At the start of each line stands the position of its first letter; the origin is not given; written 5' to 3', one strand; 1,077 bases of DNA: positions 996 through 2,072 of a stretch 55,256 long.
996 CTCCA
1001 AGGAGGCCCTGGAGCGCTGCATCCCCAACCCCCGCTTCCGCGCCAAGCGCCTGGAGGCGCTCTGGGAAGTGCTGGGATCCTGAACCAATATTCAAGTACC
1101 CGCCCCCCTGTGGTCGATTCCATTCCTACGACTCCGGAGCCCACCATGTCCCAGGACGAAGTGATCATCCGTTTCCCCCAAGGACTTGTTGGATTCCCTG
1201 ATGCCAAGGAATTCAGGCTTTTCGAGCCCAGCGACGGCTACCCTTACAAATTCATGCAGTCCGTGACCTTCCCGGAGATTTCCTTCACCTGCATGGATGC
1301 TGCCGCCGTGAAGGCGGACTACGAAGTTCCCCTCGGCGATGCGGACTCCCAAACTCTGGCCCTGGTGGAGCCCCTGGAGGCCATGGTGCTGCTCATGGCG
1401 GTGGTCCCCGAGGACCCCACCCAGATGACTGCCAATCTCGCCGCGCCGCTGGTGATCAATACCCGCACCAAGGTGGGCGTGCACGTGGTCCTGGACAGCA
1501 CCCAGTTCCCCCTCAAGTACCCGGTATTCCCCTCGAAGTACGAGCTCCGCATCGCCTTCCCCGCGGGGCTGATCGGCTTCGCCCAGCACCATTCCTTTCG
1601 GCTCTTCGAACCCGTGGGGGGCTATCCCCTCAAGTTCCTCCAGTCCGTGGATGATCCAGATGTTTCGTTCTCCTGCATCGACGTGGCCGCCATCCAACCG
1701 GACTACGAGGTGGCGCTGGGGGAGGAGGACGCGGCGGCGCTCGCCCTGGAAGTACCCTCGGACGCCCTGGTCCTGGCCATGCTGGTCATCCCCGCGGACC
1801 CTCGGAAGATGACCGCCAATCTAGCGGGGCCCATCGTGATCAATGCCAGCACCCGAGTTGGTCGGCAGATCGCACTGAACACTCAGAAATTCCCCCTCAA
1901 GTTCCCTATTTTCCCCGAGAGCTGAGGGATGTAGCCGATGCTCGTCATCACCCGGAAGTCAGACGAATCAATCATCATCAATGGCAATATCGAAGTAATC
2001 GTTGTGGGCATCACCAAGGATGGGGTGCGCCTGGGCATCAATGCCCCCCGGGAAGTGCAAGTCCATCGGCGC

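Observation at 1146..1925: Two complete FliW modules fused into a single polypeptide upstream of csrA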

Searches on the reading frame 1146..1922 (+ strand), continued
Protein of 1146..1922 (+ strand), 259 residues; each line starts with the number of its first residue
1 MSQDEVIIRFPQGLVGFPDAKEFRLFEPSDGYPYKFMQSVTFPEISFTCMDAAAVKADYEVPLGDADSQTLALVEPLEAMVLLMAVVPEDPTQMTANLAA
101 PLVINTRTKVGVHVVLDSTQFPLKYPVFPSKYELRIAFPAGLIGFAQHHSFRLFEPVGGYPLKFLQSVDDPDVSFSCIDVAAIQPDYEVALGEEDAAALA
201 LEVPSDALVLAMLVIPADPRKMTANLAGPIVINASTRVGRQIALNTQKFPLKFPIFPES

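Call 48: find_homologous_proteins(query=A2, max_evalue=1e-10)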
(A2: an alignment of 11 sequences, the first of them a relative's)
Query A2 (11 sequences) (283 aa, profile of the alignment): 100 proteins with E <= 1e-10 among 8000 candidates.
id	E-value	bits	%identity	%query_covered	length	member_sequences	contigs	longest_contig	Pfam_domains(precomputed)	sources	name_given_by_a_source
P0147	2.3e-96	340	99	100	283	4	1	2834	PF02623.22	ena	-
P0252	1.8e-94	334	23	86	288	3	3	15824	PF02623.22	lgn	-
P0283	3.3e-37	146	40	43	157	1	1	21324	PF02623.22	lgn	-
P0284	2.5e-34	137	37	42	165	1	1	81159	PF02623.22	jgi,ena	-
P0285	4.5e-34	136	30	42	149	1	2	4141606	PF02623.22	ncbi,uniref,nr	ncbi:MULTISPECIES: flagellar assembly protein FliW [Pontibacillus]|uniref:Flagellar assembly factor 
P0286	7.3e-33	132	31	42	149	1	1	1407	PF02623.22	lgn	-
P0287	8.7e-33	132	26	42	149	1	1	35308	PF02623.22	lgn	-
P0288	1.7e-32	131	31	44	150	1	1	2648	PF02623.22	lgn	-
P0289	3.6e-32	130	26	43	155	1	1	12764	PF02623.22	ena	-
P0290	5.8e-32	129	29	42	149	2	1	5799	PF02623.22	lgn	-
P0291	6.5e-32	129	32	47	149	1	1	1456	PF02623.22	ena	-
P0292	7.0e-32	129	30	47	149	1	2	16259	PF02623.22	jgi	-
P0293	8.3e-32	129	27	42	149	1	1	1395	PF02623.22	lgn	-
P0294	1.0e-31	128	26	43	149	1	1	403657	PF02623.22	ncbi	-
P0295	1.4e-31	128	27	47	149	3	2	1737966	PF02623.22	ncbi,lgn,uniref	ncbi:flagellar assembly protein FliW [Sporosarcina soli]|uniref:Flagellar assembly factor FliW n=1 T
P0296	1.7e-31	128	31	47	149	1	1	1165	PF02623.22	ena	-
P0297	1.8e-31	127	33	47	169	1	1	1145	PF02623.22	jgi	-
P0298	2.1e-31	127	25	42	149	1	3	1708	PF02623.22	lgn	-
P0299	5.9e-31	126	28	41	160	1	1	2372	PF02623.22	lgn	-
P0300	1.1e-30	125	33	46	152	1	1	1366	PF02623.22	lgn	-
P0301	1.1e-30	125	31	42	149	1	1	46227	PF02623.22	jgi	-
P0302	1.2e-30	125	32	42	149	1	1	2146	PF02623.22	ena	-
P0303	1.6e-30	124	31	42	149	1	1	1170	PF02623.22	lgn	-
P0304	1.6e-30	124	23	42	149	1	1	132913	PF02623.22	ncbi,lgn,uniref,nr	ncbi:flagellar assembly protein FliW [Sporosarcina limicola]|uniref:Flagellar assembly factor FliW n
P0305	2.3e-30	124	30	41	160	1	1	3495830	PF02623.22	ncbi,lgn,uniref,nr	ncbi:flagellar assembly protein FliW [Sporosarcina sp. PTS2304]|uniref:flagellar assembly protein Fl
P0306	3.0e-30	123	25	42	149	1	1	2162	PF02623.22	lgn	-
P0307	3.1e-30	123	35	41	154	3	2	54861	PF02623.22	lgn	-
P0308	3.5e-30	123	24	42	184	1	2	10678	PF02623.22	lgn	-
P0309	4.5e-30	123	29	42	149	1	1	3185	PF02623.22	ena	-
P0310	1.3e-29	121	24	43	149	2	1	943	PF02623.22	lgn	-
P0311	1.5e-29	121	26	43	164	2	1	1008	PF02623.22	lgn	-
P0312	1.8e-29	121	23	42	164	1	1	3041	PF02623.22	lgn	-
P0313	2.4e-29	120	27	42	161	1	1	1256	PF02623.22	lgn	-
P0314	2.7e-29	120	25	42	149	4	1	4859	PF02623.22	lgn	-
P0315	3.3e-29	120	28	45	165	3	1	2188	PF02623.22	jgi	-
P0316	5.3e-29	119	25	42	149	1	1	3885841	PF02623.22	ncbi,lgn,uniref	ncbi:flagellar assembly protein FliW [Psychrobacillus sp. FSL K6-4046]|uniref:flagellar assembly pro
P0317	8.9e-29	119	29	42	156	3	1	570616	PF02623.22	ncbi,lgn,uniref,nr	ncbi:flagellar assembly factor FliW [Halalkalibacter nanhaiisediminis]|uniref:Flagellar assembly fac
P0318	1.5e-28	118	26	42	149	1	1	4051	PF02623.22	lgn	-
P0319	2.1e-28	117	27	41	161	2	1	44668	PF02623.22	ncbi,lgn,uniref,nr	ncbi:flagellar assembly protein FliW [Sporosarcina ureae]|uniref:flagellar assembly protein FliW n=1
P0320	3.2e-28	117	24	49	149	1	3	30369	PF02623.22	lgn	-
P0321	3.3e-28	117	23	42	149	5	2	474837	PF02623.22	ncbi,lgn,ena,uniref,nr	ncbi:flagellar assembly protein FliW [Psychrobacillus psychrodurans]|uniref:flagellar assembly prote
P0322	5.0e-28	116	36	42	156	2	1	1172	PF02623.22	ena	-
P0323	8.3e-28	115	23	42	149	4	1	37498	PF02623.22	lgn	-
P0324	2.3e-27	114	33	40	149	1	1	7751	PF02623.22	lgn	-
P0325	1.3e-26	112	38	42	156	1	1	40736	PF02623.22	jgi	jgi:flagellar assembly factor FliW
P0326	3.1e-25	107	31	44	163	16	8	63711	PF02623.22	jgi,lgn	jgi:flagellar assembly factor FliW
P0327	4.1e-25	107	34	43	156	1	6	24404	PF02623.22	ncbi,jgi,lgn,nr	ncbi:MAG: flagellar assembly protein FliW [Deltaproteobacteria bacterium]|nr:flagellar assembly prot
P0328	8.8e-24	102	28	42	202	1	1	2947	PF02623.22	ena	-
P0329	8.3e-21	92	29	45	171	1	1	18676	PF02623.22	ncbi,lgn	-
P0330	2.0e-20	91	37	41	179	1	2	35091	PF02623.22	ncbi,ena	-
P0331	2.7e-20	91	31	44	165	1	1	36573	PF02623.22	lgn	-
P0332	9.2e-20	89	36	44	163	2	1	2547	PF02623.22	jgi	-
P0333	9.7e-20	89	35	45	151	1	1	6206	PF02623.22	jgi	jgi:flagellar assembly factor FliW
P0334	2.3e-19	88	36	41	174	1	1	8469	PF02623.22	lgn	-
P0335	2.5e-19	88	39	37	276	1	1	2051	PF01042.27,PF02623.22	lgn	-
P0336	6.2e-19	86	30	42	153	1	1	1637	PF02623.22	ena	-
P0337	8.0e-19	86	29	42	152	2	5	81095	PF02623.22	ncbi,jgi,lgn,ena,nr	ncbi:MAG TPA: flagellar assembly protein FliW [Bryobacteraceae bacterium]|nr:flagellar assembly prot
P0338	8.7e-19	86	35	42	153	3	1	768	PF02623.22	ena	-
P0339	1.2e-18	85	33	45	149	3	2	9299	PF02623.22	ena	-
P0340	1.8e-18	85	35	40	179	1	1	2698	PF02623.22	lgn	-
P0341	2.1e-18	85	29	47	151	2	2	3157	PF02623.22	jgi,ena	jgi:flagellar assembly factor FliW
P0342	2.5e-18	84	35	41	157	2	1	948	PF02623.22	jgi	-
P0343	3.4e-18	84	33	42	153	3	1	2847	PF02623.22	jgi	jgi:flagellar assembly factor FliW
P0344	4.5e-18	83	33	42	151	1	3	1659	PF02623.22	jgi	jgi:flagellar assembly factor FliW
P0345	6.9e-18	83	34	43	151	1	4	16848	PF02623.22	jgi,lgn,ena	jgi:flagellar assembly factor FliW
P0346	8.7e-18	83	33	44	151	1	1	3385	PF02623.22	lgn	-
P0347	1.0e-17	82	36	41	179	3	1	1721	PF02623.22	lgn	-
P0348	1.1e-17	82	36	41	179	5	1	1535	PF02623.22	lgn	-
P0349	1.2e-17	82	32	41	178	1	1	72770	PF02623.22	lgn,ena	-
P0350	1.4e-17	82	26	87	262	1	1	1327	PF02623.22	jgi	jgi:flagellar assembly factor FliW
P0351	1.5e-17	82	33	41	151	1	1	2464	PF02623.22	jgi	jgi:flagellar assembly factor FliW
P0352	1.5e-17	82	29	41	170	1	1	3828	PF02623.22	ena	-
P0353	1.9e-17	81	27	43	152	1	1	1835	PF02623.22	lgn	-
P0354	2.0e-17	81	34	43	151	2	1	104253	PF02623.22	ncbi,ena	-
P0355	3.0e-17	81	34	42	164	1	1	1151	PF02623.22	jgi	jgi:flagellar assembly factor FliW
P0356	3.4e-17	81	32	20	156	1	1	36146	PF02623.22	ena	-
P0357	3.5e-17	81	33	42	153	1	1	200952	PF02623.22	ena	-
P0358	3.9e-17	80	28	42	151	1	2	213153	PF02623.22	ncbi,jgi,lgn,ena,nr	ncbi:MAG TPA: flagellar assembly protein FliW [Bryobacteraceae bacterium]|nr:flagellar assembly prot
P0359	4.4e-17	80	33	42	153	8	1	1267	PF02623.22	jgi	jgi:flagellar assembly factor FliW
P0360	4.5e-17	80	31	43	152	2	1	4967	PF02623.22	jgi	jgi:flagellar assembly factor FliW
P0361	7.8e-17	79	32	41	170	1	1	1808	PF02623.22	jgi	jgi:flagellar assembly factor FliW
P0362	1.2e-16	79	34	42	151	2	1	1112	PF02623.22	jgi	-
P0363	1.6e-16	78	33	42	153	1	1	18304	PF02623.22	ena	-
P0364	2.4e-16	78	31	42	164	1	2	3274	PF02623.22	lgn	-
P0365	2.8e-16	78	35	42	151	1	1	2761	PF02623.22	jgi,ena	jgi:flagellar assembly factor FliW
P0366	3.2e-16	77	32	47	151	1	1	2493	PF02623.22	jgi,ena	-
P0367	3.9e-16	77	33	42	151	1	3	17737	PF02623.22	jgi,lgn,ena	-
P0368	4.5e-16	77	35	42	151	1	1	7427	PF02623.22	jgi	jgi:flagellar assembly factor FliW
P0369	7.7e-16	76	28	41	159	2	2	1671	PF02623.22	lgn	-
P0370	1.3e-15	75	28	41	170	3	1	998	PF02623.22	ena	-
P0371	1.9e-15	75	33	41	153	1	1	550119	PF02623.22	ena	-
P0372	2.1e-15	75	33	41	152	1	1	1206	PF02623.22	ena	-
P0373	4.6e-15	74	30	43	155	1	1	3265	PF02623.22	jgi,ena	-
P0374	5.3e-15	73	28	41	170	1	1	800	PF02623.22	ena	-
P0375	7.2e-15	73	29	41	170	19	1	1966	PF02623.22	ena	-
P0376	9.5e-15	73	29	41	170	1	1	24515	PF02623.22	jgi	jgi:flagellar assembly factor FliW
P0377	1.2e-14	72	36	42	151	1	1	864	PF02623.22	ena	-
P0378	3.3e-14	71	36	37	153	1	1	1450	PF02623.22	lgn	-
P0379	3.5e-14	71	30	44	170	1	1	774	PF02623.22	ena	-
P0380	1.9e-11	62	31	37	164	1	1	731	PF02623.22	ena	-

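Call 49: find_homologous_proteins(query=P0278, max_evalue=1e-20)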
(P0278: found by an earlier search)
Query P0278 (283 aa): 1 proteins with E <= 1e-20 among 2067 candidates.
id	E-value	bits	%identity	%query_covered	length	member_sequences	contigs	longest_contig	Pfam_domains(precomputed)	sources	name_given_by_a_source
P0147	2.3e-185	632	99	100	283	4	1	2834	PF02623.22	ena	-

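Call 50: find_encoding_contigs(protein=P0125, flank=4000, max_places=1)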
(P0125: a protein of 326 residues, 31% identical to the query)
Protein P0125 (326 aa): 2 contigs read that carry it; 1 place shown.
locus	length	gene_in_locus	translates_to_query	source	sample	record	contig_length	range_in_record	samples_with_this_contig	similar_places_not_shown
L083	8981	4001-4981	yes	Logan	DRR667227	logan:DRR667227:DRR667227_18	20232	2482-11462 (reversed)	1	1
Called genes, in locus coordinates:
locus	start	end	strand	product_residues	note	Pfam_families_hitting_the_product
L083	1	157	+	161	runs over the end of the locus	PF05130:FlgN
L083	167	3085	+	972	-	PF22638:FlgK_D1, PF07196:Flagellin_IN (weak), PF06429:Flg_bbr_C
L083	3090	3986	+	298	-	PF00669:Flagellin_N, PF00700:Flagellin_C (weak)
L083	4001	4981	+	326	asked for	PF02623:FliW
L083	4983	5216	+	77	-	PF02599:CsrA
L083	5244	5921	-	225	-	PF00814:TsaD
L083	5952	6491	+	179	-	PF04307:YdjM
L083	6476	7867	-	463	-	-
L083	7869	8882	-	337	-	PF01594:AI-2E_transport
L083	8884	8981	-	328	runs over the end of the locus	PF00710:Asparaginase, PF17763:Asparaginase_C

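Call 51: find_encoding_contigs(protein=P0275, flank=4000, max_places=1)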
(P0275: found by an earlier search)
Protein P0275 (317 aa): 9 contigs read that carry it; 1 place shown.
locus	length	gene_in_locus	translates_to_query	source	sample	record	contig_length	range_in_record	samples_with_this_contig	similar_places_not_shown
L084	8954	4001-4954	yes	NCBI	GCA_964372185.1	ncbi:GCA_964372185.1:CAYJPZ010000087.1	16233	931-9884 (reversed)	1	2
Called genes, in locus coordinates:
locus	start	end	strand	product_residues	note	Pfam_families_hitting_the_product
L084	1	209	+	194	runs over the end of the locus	PF02870:Methyltransf_1N (weak), PF01035:DNA_binding_1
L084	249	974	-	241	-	PF00990:GGDEF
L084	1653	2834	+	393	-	PF01546:Peptidase_M20, PF07687:M20_dimer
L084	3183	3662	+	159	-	PF02623:FliW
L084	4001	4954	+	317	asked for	PF02623:FliW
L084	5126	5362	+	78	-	PF02599:CsrA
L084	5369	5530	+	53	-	-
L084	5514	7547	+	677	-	PF00005:ABC_tran, PF13175:AAA_15 (faint), PF13555:AAA_29 (faint), PF13238:AAA_18 (faint), PF13304:AAA_21 (faint), PF12848:ABC_tran_Xtn, PF00005:ABC_tran, PF16326:ABC_tran_CTD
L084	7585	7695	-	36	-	-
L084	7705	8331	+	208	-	PF00589:Phage_integrase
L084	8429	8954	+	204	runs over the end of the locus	-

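Call 52: find_encoding_contigs(protein=P0202, flank=4000, max_places=1)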
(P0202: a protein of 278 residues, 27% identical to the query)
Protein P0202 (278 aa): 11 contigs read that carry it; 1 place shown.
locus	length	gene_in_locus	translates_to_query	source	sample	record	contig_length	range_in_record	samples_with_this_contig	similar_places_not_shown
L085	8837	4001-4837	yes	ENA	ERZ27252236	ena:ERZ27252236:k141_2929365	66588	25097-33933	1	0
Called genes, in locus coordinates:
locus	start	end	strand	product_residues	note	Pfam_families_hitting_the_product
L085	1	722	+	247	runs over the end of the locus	PF00460:Flg_bb_rod, PF22692:LlgE_F_G_D1, PF06429:Flg_bbr_C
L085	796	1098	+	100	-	PF04316:FlgM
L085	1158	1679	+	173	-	PF05130:FlgN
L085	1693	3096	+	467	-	PF22638:FlgK_D1, PF06429:Flg_bbr_C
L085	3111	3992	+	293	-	PF00669:Flagellin_N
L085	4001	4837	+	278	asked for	PF02623:FliW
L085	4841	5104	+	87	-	PF02599:CsrA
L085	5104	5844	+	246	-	-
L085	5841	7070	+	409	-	PF00072:Response_reg, PF13487:HD_5, PF01966:HD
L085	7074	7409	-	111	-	PF01312:Bac_export_2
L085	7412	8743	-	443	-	-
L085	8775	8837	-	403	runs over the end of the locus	PF00460:Flg_bb_rod (weak), PF22692:LlgE_F_G_D1, PF07559:FlgE_D2, PF06429:Flg_bbr_C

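Call 53: find_encoding_contigs(protein=P0252, flank=4000, max_places=1)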
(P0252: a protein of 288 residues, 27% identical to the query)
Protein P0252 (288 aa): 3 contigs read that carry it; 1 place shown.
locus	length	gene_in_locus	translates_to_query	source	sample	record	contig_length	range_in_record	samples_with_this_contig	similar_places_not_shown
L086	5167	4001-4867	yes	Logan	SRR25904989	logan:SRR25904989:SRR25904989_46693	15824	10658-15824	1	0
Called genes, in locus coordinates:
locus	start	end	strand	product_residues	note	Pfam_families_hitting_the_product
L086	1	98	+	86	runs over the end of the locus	PF04316:FlgM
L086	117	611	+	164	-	PF05130:FlgN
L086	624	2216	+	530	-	PF22638:FlgK_D1, PF06429:Flg_bbr_C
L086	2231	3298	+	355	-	PF00669:Flagellin_N, PF00700:Flagellin_C (weak)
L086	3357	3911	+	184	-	PF20074:DUF6470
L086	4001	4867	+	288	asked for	PF02623:FliW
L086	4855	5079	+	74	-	PF02599:CsrA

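Call 81: list_cluster_members(proteins=[P0192, P0142, P0161, P0181, P0199, P0132, P0176, P0123, P0189, P0148])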
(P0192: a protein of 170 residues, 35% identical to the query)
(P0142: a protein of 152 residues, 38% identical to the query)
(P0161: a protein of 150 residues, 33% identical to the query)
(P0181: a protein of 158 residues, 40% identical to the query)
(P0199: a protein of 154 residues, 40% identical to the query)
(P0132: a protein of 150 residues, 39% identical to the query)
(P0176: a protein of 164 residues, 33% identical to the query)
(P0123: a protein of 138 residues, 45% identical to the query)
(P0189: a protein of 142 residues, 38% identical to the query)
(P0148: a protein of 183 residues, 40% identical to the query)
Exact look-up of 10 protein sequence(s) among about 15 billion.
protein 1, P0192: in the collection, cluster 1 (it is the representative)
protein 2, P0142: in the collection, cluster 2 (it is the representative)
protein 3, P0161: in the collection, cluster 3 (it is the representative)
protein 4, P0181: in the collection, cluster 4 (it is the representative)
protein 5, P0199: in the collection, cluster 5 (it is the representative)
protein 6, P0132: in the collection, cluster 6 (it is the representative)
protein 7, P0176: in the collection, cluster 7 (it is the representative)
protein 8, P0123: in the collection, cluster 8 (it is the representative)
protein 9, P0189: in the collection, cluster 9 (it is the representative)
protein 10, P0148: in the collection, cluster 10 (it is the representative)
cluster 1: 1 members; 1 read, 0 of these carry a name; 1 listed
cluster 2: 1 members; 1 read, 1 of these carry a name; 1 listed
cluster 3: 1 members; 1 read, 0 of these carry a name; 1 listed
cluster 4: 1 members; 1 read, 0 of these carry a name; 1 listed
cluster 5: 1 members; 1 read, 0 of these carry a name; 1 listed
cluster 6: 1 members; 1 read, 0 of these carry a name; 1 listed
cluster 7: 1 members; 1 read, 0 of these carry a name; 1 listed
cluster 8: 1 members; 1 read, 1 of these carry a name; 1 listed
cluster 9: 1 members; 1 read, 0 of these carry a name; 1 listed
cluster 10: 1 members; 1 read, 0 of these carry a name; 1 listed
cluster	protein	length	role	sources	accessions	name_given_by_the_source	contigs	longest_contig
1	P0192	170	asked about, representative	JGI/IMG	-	-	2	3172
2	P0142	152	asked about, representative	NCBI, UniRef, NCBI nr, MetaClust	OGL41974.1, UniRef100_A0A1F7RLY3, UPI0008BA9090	MAG: hypothetical protein A2161_00595 [Candidatus Schekmanbacteria bacterium RBG_13_48_7] | Flagellar assembly factor FliW n=1 Tax=Candidatus Schekmanbacteria bacterium RBG_13_48_7 ... | status=active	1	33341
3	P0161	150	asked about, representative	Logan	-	-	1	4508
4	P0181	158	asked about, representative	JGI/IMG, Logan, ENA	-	-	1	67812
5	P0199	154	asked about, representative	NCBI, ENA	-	-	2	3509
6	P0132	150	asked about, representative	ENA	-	-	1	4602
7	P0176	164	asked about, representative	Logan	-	-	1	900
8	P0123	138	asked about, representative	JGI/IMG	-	flagellar assembly factor FliW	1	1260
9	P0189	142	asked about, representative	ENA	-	-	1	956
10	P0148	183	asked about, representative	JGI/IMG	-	-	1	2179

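Call 84: predict_structure(alignment_id=A3)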
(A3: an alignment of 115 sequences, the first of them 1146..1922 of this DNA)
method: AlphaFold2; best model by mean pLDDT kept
length: 259 residues; sequences in the alignment: 115
mean_pLDDT: 88.6   pTM: 0.53
mean pLDDT of the five models: 88.6, 88.0, 88.0, 87.4, 84.6
residues with pLDDT >= 90: 172; 70-90: 66; 50-70: 17; < 50: 4
segments of 3 or more residues with pLDDT < 50: 1-3
pLDDT, mean of each block of 10 residues (from residue 1): 74 94 86 86 92 88 93 92 88 88 97 94 82 82 94 77 89 90 90 91 91 85 94 95 94 78
secondary structure, 60 per line:
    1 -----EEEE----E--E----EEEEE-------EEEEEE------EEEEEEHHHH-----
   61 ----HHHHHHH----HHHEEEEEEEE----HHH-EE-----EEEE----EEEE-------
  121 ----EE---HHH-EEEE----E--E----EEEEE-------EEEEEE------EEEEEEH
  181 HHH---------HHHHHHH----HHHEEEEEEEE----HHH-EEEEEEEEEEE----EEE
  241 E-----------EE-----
elements in order: E6-9 E22-26 E34-39 E46-51 H52-55 H65-71 E79-86 E102-105 E110-113 E134-137 E150-154 E162-167 E174-179 H180-183 H193-199 E207-214 E223-233 E238-241

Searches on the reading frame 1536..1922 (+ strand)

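Call 3: search_protein_families(library=pfam, proteins=[window:1536-1922:+], max_evalue=0.01)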
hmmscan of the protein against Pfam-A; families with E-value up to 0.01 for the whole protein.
window:1536-1922:+ (129 aa): 1 family
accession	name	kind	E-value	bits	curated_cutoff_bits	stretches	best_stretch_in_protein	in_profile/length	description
PF02623.20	FliW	-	1.4e-33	115.7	25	1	6-125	1-122/122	FliW protein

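Call 5: search_protein_families(library=ncbifam, proteins=[window:1536-1922:+], max_evalue=0.01)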
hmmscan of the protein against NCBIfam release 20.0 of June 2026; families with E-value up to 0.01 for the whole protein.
window:1536-1922:+ (129 aa): 8 families
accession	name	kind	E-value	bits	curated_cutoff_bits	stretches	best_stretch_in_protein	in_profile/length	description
NF009793.2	PRK13285.1-1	equivalog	4.3e-31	107.3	130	1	5-126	10-132/132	flagellar assembly protein FliW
NF009801.0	PRK13285.2-4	equivalog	2.5e-30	105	223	1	6-127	19-139/152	flagellar assembly protein FliW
NF009799.0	PRK13285.2-2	equivalog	1.1e-28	99.8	165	1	6-127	19-139/150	flagellar assembly protein FliW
NF009800.0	PRK13285.2-3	equivalog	5.1e-26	91.3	226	1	6-127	19-139/149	flagellar assembly protein FliW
NF009798.0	PRK13285.2-1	equivalog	4.4e-24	85.1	208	1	6-128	19-142/159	flagellar assembly protein FliW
NF009792.0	PRK13284.1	equivalog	1e-21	77.4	171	1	6-118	19-137/146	flagellar assembly protein FliW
NF009790.1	PRK13282.1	equivalog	1e-07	32.1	135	1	32-120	28-114/128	flagellar assembly protein FliW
NF009791.1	PRK13283.1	equivalog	0.0031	17.7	169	1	55-120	50-115/129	flagellar assembly protein FliW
